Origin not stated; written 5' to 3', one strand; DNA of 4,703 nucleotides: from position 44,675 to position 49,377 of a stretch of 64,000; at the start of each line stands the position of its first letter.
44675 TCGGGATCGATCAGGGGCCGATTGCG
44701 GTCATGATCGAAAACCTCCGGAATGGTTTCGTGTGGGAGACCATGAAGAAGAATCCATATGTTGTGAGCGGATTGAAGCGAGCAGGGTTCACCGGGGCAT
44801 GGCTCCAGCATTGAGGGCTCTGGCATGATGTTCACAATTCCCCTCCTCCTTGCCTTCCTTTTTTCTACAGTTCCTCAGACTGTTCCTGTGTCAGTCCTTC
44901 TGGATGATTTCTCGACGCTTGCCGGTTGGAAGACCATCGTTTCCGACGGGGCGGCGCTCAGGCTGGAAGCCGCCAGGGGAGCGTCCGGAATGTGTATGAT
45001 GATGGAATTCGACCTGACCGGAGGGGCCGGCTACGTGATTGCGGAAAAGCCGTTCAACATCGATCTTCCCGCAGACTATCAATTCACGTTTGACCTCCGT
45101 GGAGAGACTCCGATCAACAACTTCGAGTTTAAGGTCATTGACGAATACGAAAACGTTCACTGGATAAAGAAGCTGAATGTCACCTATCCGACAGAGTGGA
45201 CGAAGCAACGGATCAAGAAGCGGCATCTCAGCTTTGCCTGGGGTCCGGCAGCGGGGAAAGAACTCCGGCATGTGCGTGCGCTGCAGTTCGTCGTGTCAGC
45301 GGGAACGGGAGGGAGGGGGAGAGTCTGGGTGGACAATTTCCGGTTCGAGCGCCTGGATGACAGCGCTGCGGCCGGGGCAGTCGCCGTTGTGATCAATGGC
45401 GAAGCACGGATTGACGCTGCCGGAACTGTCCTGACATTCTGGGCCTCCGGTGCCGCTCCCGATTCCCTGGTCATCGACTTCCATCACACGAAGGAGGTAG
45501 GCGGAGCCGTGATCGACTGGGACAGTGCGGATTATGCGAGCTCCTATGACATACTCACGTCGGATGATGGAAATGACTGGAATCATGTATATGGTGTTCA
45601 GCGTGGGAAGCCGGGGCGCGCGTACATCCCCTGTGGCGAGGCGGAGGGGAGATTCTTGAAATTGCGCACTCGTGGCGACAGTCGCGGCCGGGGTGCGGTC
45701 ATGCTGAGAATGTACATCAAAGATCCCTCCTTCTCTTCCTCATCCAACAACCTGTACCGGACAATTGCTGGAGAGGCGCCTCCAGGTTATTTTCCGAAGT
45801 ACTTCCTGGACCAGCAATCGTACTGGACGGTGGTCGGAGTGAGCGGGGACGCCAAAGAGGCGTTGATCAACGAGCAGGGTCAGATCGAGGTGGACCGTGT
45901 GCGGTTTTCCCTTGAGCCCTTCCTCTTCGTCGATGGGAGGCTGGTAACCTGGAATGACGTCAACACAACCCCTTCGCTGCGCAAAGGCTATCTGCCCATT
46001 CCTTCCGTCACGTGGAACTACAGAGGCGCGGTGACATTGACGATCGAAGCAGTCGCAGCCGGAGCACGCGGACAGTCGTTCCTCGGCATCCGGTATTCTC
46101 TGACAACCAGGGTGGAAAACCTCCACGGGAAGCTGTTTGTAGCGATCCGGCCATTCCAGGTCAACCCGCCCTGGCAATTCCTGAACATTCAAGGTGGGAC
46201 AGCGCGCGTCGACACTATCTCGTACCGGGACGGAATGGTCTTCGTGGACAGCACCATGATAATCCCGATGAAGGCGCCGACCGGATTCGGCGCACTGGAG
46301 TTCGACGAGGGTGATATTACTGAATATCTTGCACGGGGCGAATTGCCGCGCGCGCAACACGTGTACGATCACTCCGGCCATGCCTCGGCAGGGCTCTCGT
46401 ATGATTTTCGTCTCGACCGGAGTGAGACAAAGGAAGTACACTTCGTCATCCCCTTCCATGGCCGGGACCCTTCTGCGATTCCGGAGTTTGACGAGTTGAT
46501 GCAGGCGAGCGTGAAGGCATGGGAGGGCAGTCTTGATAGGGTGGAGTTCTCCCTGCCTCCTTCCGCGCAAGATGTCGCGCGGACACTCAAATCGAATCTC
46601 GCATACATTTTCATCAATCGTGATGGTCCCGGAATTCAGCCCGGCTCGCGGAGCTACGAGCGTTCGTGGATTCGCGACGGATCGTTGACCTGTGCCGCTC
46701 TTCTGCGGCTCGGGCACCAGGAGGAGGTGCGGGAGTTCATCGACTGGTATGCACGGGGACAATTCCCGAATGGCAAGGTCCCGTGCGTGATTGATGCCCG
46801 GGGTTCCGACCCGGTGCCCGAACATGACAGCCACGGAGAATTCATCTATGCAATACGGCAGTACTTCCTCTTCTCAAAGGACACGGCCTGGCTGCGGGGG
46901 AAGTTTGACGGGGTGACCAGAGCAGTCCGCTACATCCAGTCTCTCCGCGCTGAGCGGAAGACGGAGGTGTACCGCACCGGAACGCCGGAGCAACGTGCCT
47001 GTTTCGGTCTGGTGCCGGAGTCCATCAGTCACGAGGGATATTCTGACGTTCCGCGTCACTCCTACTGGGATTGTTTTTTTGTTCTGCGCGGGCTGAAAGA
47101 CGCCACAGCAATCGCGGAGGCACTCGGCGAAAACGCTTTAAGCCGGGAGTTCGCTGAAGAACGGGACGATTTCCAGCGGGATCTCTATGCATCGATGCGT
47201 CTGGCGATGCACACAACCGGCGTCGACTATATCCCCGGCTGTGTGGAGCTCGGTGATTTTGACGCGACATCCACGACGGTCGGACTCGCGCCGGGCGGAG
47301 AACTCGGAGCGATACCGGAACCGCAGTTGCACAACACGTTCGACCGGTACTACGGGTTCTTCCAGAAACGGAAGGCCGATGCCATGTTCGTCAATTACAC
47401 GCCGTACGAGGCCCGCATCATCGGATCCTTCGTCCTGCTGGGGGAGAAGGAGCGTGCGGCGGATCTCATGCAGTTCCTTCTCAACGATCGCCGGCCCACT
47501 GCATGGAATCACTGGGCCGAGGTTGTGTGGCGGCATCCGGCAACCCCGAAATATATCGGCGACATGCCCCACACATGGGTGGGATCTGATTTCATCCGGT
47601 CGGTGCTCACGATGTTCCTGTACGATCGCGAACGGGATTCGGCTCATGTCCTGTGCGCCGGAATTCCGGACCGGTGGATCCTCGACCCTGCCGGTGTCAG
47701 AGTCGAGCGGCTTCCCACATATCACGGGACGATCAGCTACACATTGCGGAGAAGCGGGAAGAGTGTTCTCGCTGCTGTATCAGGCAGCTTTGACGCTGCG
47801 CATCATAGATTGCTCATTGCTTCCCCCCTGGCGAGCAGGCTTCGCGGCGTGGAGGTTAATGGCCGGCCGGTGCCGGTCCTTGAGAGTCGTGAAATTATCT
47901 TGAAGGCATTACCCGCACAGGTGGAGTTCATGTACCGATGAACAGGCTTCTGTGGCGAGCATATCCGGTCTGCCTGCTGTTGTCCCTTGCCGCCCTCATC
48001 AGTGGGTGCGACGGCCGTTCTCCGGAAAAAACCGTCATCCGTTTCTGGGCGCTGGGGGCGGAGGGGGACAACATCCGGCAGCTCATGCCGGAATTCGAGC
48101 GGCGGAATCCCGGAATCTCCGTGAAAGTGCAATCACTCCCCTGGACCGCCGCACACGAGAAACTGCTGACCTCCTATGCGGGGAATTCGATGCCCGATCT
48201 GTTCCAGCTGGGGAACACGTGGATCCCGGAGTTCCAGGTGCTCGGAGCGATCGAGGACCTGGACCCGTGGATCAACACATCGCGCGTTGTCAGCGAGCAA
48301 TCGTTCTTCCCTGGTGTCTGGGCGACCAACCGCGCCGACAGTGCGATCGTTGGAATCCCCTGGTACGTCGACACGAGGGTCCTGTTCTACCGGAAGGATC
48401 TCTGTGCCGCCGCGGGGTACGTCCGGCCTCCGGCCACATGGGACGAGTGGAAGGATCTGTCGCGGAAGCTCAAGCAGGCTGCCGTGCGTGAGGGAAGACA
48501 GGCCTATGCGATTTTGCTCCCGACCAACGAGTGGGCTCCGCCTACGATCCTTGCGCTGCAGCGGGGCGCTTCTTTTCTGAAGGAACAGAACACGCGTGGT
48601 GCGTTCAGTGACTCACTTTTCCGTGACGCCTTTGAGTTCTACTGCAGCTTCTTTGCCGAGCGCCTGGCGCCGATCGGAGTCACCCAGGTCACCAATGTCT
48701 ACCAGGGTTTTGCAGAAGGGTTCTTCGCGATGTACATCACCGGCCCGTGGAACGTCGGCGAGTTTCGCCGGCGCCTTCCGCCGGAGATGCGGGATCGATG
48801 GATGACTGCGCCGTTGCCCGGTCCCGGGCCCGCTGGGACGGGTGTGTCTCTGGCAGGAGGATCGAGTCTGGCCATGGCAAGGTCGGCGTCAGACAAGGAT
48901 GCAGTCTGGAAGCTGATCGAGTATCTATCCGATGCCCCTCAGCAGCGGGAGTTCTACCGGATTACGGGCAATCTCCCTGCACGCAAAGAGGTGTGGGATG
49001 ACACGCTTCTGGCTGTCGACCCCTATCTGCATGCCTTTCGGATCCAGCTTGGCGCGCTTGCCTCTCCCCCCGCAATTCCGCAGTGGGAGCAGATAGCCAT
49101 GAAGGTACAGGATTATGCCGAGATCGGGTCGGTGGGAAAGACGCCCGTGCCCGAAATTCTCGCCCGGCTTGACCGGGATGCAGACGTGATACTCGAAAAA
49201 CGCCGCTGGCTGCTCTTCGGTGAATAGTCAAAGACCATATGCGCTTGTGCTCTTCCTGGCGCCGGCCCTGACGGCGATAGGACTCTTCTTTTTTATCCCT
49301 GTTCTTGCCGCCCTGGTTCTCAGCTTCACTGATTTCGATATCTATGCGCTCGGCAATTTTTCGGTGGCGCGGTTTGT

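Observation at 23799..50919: A 27-kb single-strand, SusD-less glycan utilisation locus predicted to target beta-1,2-glucan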

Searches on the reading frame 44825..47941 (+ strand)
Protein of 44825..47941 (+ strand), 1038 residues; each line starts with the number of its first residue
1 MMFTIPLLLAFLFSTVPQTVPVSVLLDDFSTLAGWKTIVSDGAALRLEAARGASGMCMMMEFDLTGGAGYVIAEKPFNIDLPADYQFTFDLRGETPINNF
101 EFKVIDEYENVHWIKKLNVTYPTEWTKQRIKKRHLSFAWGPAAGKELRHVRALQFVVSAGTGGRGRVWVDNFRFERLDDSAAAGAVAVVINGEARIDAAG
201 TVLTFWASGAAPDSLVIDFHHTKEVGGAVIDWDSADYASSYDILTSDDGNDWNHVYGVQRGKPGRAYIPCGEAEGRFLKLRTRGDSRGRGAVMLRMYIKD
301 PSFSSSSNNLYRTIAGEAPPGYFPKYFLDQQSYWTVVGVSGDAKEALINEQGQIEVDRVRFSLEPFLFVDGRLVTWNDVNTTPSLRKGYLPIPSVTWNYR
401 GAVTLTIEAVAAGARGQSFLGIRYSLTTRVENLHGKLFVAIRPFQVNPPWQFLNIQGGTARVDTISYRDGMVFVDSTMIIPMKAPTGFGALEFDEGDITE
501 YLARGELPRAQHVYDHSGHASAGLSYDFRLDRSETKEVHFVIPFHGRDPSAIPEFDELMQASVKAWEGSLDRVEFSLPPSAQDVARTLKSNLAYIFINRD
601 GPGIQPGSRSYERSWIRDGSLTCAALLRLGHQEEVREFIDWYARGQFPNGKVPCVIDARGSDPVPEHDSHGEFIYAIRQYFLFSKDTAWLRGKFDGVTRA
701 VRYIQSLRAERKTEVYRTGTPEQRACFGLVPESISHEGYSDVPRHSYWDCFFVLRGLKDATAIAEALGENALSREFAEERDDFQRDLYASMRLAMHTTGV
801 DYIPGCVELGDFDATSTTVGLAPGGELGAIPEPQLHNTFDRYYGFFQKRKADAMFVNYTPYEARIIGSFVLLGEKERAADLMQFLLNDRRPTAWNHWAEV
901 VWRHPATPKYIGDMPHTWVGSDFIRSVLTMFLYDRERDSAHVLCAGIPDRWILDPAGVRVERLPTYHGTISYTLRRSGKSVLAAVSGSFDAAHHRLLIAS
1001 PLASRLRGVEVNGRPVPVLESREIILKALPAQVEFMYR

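Call 4: search_protein_families(library=pfam, proteins=[window:44825-47941:+], max_evalue=0.01)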
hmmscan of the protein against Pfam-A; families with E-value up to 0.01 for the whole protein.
window:44825-47941:+ (1038 aa): 2 families
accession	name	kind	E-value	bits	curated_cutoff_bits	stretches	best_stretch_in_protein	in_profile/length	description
PF00754.31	F5_F8_type_C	-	8.7e-11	42.5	28.2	1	192-287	14-117/127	F5/8 type C domain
PF22633.2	F5_F8_type_C_2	-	1.5e-08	35.6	27.8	1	203-280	9-91/91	NedA-like, galactose-binding domain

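Call 8: search_solved_structures(query=window:44825-47941:+, max_evalue=0.01)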
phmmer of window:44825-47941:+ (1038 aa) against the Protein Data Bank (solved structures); distinct sequences matched with E-value up to 0.01: 0.
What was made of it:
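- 44825..47941 (+): g10: 1038-aa orphan enzyme candidate. It has a CBM11-like domain, an F5/8-type-C domain, a beta-supersandwich, an (alpha/alpha)6 barrel and a C-terminal beta-sandwich, with an N-terminal hydrophobic leader. No PDB sequence hit (call 8).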

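Call 9: search_protein_families(library=ncbifam, proteins=[window:44825-47941:+], max_evalue=0.001)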
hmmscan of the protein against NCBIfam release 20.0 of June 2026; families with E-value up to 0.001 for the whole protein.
window:44825-47941:+ (1038 aa): 1 family
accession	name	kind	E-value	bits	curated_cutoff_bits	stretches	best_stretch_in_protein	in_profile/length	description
TIGR01577.1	oligosac_amyl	hypoth_equivalog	1.2e-06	27.4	820.7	1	610-783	291-449/616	oligosaccharide amylase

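Call 31: find_homologous_proteins(query=window:44825-47938:+, max_evalue=0.001)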
Query window:44825-47938:+ (1038 aa): 1737 proteins with E <= 0.001 among 8000 candidates; the best 120 are listed.
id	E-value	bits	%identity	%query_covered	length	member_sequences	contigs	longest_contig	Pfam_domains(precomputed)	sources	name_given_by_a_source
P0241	0.0e+0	1830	75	100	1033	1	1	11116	PF00754.32,PF22633.4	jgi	jgi:hypothetical protein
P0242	0.0e+0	1788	72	100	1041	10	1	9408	PF00754.32,PF22633.4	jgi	-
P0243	0.0e+0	1779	72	100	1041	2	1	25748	PF00754.32,PF22633.4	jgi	jgi:hypothetical protein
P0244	0.0e+0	1767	73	98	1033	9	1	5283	-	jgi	-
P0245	0.0e+0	1665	68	100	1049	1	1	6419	PF00754.32,PF22633.4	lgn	-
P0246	0.0e+0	1577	66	99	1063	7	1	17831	PF00754.32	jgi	-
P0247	0.0e+0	1543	63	98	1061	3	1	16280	PF00754.32,PF22633.4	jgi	jgi:hypothetical protein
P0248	0.0e+0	1507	61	99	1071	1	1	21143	PF00754.32,PF22633.4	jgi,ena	-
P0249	0.0e+0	1504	61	100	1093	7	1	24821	PF00754.32,PF22633.4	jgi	jgi:hypothetical protein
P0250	0.0e+0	1503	71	87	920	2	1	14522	PF00754.32,PF22633.4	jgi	jgi:hypothetical protein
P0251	0.0e+0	1500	62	99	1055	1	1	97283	PF00754.32,PF22633.4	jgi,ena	-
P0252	0.0e+0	1495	62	100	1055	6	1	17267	PF00754.32,PF22633.4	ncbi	-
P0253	0.0e+0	1492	62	97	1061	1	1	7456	PF00754.32,PF22633.4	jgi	jgi:hypothetical protein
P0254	0.0e+0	1492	61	99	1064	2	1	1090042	PF00754.32,PF22633.4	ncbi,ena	-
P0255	0.0e+0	1483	60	100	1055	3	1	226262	PF00754.32,PF22633.4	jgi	jgi:hypothetical protein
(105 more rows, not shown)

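Call 57: predict_structure(alignment_id=A3)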
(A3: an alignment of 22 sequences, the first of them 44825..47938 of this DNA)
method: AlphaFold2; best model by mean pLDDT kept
length: 1038 residues; sequences in the alignment: 22
mean_pLDDT: 82.3   pTM: 0.77
mean pLDDT of the five models: 82.3, 82.1, 80.7, 79.2, 78.6
residues with pLDDT >= 90: 437; 70-90: 393; 50-70: 149; < 50: 59
segments of 3 or more residues with pLDDT < 50: 1-4, 14-20, 139-143, 448-455, 606-610, 732-744, 807-814, 896-898
pLDDT, mean of each block of 10 residues (from residue 1): 48 45 82 86 86 90 77 89 87 80 81 69 85 68 62 83 84 82 81 85 90 88 90 93 91 89 91 88 89 94 84 90 84 80 83 83 94 94 88 93 95 90 96 95 69 59 92 92 95 91 94 92 96 94 75 90 92 91 88 80 54 73 91 90 84 73 64 94 95 95 82 59 55 41 59 91 96 95 83 71 55 59 72 68 78 66 83 88 77 54 54 62 89 87 92 93 94 93 96 94 90 91 92 94
secondary structure, 60 per line:
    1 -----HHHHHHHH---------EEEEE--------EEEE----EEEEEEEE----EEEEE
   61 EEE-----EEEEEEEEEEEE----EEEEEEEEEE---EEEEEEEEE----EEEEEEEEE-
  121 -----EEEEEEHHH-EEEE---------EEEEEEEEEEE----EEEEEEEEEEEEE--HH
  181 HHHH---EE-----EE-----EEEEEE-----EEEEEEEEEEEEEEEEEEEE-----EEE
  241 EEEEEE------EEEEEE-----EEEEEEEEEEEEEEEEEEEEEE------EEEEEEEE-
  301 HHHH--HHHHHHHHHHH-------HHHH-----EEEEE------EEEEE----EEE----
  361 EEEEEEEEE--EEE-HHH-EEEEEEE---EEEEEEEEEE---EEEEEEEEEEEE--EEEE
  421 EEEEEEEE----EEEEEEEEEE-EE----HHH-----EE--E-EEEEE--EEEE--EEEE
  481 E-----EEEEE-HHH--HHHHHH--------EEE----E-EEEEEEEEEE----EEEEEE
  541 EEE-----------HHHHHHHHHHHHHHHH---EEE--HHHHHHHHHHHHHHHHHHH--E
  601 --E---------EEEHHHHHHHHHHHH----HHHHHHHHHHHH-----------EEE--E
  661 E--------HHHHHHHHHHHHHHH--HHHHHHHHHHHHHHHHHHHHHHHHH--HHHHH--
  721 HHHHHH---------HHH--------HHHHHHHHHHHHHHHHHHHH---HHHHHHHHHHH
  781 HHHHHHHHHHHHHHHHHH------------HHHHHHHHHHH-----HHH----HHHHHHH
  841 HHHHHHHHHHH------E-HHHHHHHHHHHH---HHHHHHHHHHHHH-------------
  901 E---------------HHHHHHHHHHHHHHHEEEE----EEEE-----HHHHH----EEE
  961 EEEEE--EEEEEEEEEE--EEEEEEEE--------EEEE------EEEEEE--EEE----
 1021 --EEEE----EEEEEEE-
elements in order (helices of 4 or more, strands of 3 or more residues): H6-13 E23-27 E36-39 E44-51 E56-63 E69-80 E85-94 E98-106 E111-119 E126-131 E136-139 E149-159 E164-176 H179-184 E202-207 E213-232 E238-246 E253-258 E264-285 E292-299 H301-304 H307-317 H325-328 E334-338 E345-349 E354-356 E361-369 E372-374 E380-386 E390-399 E403-414 E417-428 E433-442 E464-468 E471-474 E477-481 E487-491 H498-503 E512-514 E521-530 E535-543 H555-570 E574-576 H579-597 E613-615 H616-627 H632-643 E655-657 H670-684 H687-711 H714-718 H721-726 H747-766 H770-798 H811-821 H834-851 H860-871 H875-887 H917-931 E932-935 E940-943 H949-953 E958-965 E968-977 E980-987 E996-999 E1006-1011 E1014-1016 E1023-1026 E1031-1037
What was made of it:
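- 44825..47941 (+): AF2 mean pLDDT 82, pTM 0.77 (call 57).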

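Call 61: fold_search(model_id=the predicted structure, library=pdb)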
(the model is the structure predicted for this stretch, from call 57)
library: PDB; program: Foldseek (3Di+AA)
matches with E <= 10: 1080; with E <= 0.001: 126
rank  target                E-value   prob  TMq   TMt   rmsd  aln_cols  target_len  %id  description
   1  8ho9_A                1.3e-13  1.00  0.44  0.54   8.7       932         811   11  The cryo-EM structure of cellobiose phosphorylase from Clostridium thermocellum (cysteine-to-serine varient) (released 2023-12-13)
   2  9ju0_AAA              1.3e-13  1.00  0.41  0.47  22.6      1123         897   10  C-terminally truncated dextran dextrinase bound with acarbose (released 2025-09-03)
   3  8rf0_A                2.3e-13  1.00  0.43  0.18  20.9      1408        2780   11  WT-CGS sample in nanodisc (released 2024-03-20)
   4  8ho7_A                2.7e-13  1.00  0.42  0.52   8.4       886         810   11  The cryo-EM structure of cellobiose phosphorylase from Clostridium thermocellum (released 2023-12-13)
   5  9ju0_CCC              3.1e-13  1.00  0.41  0.47  22.5      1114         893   10  C-terminally truncated dextran dextrinase bound with acarbose (released 2025-09-03)
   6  8hob_A                4.3e-13  1.00  0.42  0.52   8.7       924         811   11  The cryo-EM structure of cellobiose phosphorylase from Clostridium thermocellum ( variant) (released 2024-03-20)
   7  8ho8_A                5.8e-13  1.00  0.43  0.53   8.3       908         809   11  The cryo-EM structure of cellobiose phosphorylase from Clostridium thermocellum in complex with cellobiose (released 2023-12-13)
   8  9ju0_BBB              8.5e-13  1.00  0.40  0.46  22.2      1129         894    9  C-terminally truncated dextran dextrinase bound with acarbose (released 2025-09-03)
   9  8bou_B                2.9e-12  1.00  0.43  0.53   8.2       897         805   13  Crystal structure of Blautia producta GH94 (released 2023-11-29)
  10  8rfe_A                2.9e-12  1.00  0.43  0.18  21.0      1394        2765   11  CgsiGP2 sample in nanodisc (released 2024-03-20)
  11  3qde_A                1.3e-11  1.00  0.44  0.54   8.3       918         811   11  The structure of Cellobiose phosphorylase from Clostridium thermocellum in complex with phosphate (released 2011-11-09)
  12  3rrs_A                1.9e-11  1.00  0.42  0.52   8.5       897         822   12  Crystal structure analysis of cellobiose phosphorylase from Cellulomonas uda (released 2012-05-09)
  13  2cqs_A                2.1e-11  1.00  0.43  0.52   8.7       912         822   11  Crystal Structure of Cellvibrio gilvus Cellobiose Phosphorylase Crystallized from Ammonium Sulfate (released 2006-05-16)
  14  1ug9                  3.3e-11  1.00  0.38  0.39  16.5       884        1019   13  Crystal Structure of Glucodextranase from Arthrobacter globiformis I42 (released 2003-12-09)
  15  1v7v                  9.9e-11  1.00  0.43  0.55   7.5       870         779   10  Crystal structure of Vibrio proteolyticus chitobiose phosphorylase (released 2004-06-22)
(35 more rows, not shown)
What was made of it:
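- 44825..47941 (+): Foldseek hits GH94, GH15, GH65, GH116 and GH78 at 9-13% identity (call 61).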

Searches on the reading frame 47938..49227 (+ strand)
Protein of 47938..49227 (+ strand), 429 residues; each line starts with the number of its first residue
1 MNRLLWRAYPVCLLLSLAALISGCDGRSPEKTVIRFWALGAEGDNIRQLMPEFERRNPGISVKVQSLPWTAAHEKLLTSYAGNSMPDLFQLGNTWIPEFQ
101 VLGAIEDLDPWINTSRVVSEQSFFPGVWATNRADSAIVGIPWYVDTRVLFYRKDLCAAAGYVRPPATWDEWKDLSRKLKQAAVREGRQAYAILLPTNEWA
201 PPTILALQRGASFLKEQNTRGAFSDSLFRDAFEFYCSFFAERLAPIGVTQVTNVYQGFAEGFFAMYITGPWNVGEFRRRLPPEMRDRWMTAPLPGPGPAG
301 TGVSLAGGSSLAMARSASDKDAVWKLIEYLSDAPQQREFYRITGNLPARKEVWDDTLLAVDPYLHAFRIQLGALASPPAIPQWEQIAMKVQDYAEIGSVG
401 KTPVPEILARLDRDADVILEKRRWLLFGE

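Call 4: search_protein_families(library=pfam, proteins=[window:47938-49227:+], max_evalue=0.01)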
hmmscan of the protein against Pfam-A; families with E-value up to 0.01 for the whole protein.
window:47938-49227:+ (429 aa): 2 families
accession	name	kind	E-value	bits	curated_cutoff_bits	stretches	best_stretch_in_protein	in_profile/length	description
PF01547.30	SBP_bac_1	-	7.6e-40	138.2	26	1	41-336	5-306/307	Bacterial extracellular solute-binding protein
PF13416.11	SBP_bac_8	-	2e-31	110.2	27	1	49-355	2-268/279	Bacterial extracellular solute-binding protein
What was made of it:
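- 47938..49227 (+): g11: lipoprotein solute-binding protein of a CUT1-type sugar ABC importer. Call 4.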

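Call 9: search_protein_families(library=ncbifam, proteins=[window:47938-49227:+], max_evalue=0.001)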
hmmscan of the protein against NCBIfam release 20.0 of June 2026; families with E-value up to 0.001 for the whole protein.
window:47938-49227:+ (429 aa): 4 families
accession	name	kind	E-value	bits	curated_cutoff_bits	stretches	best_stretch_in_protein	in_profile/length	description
NF053763.1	ABCarbgalBndGanS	equivalog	5.4e-15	55.1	700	1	35-392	42-388/420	galactooligosaccharide ABC transporter substrate-binding protein GanS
NF007011.0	PRK09474.1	equivalog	3.8e-07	29.3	291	1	34-275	33-260/396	maltose/maltodextrin ABC transporter substrate-binding protein MalE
NF008211.0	PRK10974.1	equivalog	1.9e-06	26.8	411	1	85-186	83-189/439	sn-glycerol-3-phosphate ABC transporter substrate-binding protein UgpB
TIGR03851.1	chitin_NgcE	equivalog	0.00015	20.8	399.65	1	53-183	63-198/450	N-acetylglucosamine/diacetylchitobiose ABC transporter substrate-binding protein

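Call 24: search_solved_structures(query=window:47938-49227:+, max_evalue=0.00001)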
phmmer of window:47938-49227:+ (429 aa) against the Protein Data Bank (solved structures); distinct sequences matched with E-value up to 0.00001: 94 (the best 60 are shown).
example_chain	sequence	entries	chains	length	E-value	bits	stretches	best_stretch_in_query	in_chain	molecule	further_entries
3uor_A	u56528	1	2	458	5.1e-112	378.3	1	24-426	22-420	ABC transporter sugar binding protein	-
5ysb_A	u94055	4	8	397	2.1e-66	228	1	25-389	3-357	Lin1841 protein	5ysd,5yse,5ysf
7x0i_A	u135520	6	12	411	7.5e-35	124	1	46-384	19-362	CbpB | CpbB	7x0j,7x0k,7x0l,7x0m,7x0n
5ci5_A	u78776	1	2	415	6.3e-27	97.9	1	47-402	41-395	Extracellular solute-binding protein family 1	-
4qrz_A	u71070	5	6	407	9.9e-27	97.2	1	28-406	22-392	ABC-TYPE SUGAR TRANSPORTER | ABC transporter, substrate binding protein (Sugar)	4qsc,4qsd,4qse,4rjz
9xf5_A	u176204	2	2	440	2.1e-26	96.1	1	30-389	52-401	ABC transporter substrate-binding protein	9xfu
7c6f_A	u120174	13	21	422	2.9e-26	95.7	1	44-383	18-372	Sugar ABC transporter, periplasmic sugar-binding protein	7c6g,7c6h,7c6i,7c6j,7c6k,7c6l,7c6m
7c63_A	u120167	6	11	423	6.8e-26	94.5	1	44-383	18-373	Sugar ABC transporter, periplasmic sugar-binding protein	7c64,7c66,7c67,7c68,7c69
1eu8_A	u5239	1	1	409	1.7e-25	93.2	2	47-183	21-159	TREHALOSE/MALTOSE BINDING PROTEIN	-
7c71_A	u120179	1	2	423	2.6e-25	92.6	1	44-383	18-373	Sugar ABC transporter, periplasmic sugar-binding protein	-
7c6z_A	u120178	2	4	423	3e-24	89.1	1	44-383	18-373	Sugar ABC transporter, periplasmic sugar-binding protein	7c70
7c6x_A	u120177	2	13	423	3.2e-24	89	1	44-383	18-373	Sugar ABC transporter, periplasmic sugar-binding protein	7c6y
6dtq_A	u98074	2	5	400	2e-22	83.1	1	38-411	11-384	maltose-binding protein MalE3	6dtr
3jzj_A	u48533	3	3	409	6.3e-21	78.1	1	33-373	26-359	Acarbose/maltose binding protein GacH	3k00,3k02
3k01_A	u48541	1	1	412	7.4e-21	77.9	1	34-373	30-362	Acarbose/maltose binding protein GacH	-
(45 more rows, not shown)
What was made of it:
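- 47938..49227 (+): PDB 3uor 378 bits and Lin1841 228 bits (call 24).
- The binding protein is related to the Sopn-binding protein Lin1841 (call 24).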
